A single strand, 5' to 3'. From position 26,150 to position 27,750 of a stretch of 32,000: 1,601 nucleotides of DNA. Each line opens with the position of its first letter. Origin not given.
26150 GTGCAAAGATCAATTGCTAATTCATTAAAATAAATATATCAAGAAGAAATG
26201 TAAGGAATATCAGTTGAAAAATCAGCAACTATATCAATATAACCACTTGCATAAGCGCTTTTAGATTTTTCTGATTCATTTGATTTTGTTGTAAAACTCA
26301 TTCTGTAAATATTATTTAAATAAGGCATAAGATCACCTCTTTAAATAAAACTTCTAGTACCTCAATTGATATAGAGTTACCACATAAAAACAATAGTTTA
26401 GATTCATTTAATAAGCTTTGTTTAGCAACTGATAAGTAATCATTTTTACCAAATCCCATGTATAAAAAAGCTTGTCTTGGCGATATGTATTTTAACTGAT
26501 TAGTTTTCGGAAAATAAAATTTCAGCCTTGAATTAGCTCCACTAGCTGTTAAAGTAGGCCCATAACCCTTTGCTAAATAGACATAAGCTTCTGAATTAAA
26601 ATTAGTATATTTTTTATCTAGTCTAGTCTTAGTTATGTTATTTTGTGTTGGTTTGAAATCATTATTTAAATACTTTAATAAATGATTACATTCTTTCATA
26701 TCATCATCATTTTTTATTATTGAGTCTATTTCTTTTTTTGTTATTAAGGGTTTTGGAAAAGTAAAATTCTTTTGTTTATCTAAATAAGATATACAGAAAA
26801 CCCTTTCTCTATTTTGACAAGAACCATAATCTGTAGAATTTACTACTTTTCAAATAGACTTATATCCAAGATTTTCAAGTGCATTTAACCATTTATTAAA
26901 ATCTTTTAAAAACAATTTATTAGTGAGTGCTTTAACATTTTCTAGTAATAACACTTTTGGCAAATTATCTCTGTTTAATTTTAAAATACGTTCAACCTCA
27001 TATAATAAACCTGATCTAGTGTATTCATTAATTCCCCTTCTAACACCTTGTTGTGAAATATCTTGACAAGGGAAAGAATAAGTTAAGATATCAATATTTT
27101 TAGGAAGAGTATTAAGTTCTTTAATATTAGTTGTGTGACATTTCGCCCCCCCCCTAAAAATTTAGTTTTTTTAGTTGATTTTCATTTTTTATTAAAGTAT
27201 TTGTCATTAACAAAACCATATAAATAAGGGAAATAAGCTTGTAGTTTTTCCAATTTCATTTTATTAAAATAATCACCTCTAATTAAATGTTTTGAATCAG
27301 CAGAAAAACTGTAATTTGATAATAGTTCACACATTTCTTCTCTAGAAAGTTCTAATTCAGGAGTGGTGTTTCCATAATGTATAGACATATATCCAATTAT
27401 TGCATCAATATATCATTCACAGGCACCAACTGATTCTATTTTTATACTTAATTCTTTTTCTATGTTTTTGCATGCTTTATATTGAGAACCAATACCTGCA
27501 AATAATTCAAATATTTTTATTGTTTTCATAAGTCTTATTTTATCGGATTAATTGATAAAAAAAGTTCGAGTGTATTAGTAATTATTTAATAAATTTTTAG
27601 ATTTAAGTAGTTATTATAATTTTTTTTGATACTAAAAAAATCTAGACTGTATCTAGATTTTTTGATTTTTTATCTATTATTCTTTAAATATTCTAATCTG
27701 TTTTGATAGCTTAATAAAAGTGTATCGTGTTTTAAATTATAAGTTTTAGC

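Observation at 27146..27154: G9 homopolymer inside a C5 methyltransferase gene: candidate phase-variable (ON/OFF) methylase, OFF in this sequence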

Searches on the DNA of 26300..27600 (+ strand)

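Call 5: search_dna_similar(query=window:26300-27600:+, collection=plasmids, mode=distant, max_rows=5)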
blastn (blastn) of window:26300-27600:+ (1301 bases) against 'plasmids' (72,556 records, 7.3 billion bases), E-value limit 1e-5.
Records with a match: 1; places in all: 1; records where one place covers at least 80% of the query: 0.
Best place of each record, by identity: 60-80% 1.
By first word of the organism name: Mesomycoplasma 1.
By predicted mobility (MOB-suite, as given by PLSDB): non-mobilizable 1.
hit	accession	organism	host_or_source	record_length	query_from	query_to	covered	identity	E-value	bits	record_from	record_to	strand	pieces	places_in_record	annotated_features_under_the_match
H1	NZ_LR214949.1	Mesomycoplasma hyorhinis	Uninoculated HEP-2 tissue culture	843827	201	1227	59%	68.5%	8e-35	254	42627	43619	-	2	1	dcm: DNA (cytosine-5-)-methyltransferase N-terminal subunit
